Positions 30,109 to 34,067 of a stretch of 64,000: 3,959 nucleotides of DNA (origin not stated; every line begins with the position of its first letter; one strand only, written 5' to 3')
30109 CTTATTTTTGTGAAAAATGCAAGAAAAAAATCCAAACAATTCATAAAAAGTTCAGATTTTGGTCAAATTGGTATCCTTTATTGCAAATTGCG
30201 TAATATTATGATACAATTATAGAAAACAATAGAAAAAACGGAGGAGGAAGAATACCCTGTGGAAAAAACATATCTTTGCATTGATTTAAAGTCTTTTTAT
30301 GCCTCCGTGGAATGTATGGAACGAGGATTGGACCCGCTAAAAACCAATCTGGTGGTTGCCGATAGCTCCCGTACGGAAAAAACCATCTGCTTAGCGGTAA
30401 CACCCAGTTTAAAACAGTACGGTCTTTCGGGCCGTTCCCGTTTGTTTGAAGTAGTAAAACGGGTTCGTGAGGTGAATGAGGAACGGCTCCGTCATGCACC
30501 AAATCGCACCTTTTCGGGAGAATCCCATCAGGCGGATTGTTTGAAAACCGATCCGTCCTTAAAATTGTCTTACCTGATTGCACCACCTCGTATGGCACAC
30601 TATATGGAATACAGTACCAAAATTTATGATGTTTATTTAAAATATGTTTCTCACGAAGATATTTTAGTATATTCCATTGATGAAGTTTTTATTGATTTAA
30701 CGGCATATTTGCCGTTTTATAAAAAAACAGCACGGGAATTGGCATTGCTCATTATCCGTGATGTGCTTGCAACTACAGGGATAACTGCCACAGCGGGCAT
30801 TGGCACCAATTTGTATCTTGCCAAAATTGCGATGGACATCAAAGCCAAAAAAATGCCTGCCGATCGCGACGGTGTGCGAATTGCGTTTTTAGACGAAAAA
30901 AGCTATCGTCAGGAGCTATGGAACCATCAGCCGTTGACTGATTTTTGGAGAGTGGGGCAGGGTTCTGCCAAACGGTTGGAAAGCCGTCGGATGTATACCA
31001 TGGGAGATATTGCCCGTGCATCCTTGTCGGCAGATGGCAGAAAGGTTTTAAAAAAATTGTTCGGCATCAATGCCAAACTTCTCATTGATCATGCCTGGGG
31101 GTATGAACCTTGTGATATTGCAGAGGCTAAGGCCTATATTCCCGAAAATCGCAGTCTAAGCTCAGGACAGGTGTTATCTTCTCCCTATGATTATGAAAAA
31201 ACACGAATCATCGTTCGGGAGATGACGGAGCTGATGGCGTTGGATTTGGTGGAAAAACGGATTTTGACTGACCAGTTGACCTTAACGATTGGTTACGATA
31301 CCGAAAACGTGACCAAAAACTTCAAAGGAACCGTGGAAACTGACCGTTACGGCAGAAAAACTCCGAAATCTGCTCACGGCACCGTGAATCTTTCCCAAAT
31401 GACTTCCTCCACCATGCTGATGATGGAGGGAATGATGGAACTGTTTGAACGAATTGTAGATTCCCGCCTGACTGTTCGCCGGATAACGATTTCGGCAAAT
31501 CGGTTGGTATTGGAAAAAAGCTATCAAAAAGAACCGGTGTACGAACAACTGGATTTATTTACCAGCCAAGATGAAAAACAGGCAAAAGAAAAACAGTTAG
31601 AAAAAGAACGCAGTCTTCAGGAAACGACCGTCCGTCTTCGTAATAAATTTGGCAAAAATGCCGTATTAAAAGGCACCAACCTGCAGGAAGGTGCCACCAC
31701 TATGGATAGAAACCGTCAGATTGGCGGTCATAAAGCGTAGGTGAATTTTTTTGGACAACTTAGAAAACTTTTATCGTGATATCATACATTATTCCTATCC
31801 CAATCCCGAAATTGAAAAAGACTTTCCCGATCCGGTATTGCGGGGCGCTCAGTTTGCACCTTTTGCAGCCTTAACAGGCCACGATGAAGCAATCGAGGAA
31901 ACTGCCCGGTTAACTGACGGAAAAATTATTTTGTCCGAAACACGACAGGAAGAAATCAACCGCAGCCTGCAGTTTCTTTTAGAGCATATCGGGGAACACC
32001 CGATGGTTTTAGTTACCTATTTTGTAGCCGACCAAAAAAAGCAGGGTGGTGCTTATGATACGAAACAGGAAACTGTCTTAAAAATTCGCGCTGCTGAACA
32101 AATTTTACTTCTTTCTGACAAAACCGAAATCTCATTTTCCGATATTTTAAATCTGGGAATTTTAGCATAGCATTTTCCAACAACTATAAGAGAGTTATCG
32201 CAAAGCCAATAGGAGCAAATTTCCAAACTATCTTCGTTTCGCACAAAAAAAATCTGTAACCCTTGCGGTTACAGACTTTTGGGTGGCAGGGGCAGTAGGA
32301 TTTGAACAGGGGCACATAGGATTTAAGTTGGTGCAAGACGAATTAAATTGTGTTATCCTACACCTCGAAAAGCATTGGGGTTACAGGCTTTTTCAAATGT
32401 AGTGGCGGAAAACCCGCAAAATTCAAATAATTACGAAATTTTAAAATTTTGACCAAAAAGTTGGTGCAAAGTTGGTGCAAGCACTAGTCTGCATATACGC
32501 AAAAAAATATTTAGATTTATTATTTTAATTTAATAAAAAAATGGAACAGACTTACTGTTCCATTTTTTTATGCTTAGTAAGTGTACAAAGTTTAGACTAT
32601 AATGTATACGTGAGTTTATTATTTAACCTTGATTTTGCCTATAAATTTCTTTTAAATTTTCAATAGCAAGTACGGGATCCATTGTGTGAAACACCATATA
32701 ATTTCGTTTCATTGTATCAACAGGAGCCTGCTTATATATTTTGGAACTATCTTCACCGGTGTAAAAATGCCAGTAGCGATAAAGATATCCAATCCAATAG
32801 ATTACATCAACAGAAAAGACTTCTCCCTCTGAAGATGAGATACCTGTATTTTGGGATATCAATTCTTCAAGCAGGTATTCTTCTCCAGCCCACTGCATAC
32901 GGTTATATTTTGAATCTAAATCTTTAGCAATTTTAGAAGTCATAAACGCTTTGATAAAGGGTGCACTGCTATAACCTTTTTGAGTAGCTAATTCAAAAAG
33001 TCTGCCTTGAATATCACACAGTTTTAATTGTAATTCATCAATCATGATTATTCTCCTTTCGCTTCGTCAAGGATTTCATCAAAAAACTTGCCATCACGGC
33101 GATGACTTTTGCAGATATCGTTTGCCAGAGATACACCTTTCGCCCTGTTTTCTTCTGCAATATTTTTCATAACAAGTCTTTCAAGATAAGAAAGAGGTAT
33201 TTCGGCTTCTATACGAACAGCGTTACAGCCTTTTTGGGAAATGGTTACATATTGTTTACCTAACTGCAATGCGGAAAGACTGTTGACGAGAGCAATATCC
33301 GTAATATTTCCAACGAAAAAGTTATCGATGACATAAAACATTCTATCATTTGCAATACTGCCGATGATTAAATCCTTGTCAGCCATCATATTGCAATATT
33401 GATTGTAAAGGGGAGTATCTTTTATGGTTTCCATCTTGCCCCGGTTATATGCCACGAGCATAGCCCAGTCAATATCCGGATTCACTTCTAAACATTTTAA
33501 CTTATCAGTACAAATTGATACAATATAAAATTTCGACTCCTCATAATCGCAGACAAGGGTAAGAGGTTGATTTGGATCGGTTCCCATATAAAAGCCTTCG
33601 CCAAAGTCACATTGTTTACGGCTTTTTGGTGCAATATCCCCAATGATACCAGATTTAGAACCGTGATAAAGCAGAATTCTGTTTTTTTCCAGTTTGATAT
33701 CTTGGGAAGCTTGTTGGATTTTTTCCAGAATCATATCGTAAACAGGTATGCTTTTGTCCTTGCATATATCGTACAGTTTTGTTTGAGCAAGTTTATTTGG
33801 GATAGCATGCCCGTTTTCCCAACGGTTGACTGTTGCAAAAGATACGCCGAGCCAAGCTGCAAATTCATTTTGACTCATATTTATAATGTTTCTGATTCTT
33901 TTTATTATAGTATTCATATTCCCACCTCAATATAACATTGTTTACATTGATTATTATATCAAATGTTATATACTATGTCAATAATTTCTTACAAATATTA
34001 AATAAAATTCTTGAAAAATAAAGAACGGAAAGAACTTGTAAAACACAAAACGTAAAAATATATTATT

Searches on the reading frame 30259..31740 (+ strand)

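Call 15: search_protein_families(library=pfam, proteins=[window:30259-31740:+], max_evalue=0.01)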
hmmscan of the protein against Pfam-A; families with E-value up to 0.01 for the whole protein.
window:30259-31740:+ (493 aa): 3 families
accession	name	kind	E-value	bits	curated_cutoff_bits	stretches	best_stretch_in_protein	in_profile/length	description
PF00817.25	IMS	-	3.7e-24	85.8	23.2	1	8-193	1-148/148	impB/mucB/samB family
PF11799.13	IMS_C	-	3.4e-09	37.5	20.7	1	298-423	2-106/109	impB/mucB/samB family C-terminal domain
PF13339.11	AATF-Che1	-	0.0022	19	24.7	1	394-477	13-90/137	Apoptosis antagonizing transcription factor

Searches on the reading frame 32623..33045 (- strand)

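Call 15: search_protein_families(library=pfam, proteins=[window:32623-33045:-], max_evalue=0.01)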
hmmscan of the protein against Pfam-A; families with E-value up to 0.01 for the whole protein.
window:32623-33045:- (140 aa): 1 family
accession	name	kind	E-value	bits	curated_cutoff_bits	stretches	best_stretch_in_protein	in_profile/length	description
PF12668.12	DUF3791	-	0.0095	16.3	25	0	103-137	25-59/60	Protein of unknown function (DUF3791)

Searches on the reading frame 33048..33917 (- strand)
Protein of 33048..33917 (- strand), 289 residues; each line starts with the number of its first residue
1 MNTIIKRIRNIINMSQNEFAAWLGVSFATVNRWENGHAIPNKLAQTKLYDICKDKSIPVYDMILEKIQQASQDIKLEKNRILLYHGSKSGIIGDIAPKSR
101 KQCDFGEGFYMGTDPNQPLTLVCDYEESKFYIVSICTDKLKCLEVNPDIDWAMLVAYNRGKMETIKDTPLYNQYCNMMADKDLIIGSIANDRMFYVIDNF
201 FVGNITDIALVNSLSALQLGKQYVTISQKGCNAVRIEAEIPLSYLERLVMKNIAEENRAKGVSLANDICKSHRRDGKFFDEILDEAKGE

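Call 15: search_protein_families(library=pfam, proteins=[window:33048-33917:-], max_evalue=0.01)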
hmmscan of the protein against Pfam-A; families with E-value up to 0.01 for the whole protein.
window:33048-33917:- (289 aa): 3 families
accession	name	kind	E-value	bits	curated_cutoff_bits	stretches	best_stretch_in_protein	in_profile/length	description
PF13151.12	DUF3990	-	8.7e-27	94.1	32.2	1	82-234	2-150/152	Protein of unknown function (DUF3990)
PF01381.28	HTH_3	-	9.8e-08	32.4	23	1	5-41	1-37/55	Helix-turn-helix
PF08965.17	Aca2_YdiL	-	0.0021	18.7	23.8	1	4-69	5-71/118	Aca2/YdiL-like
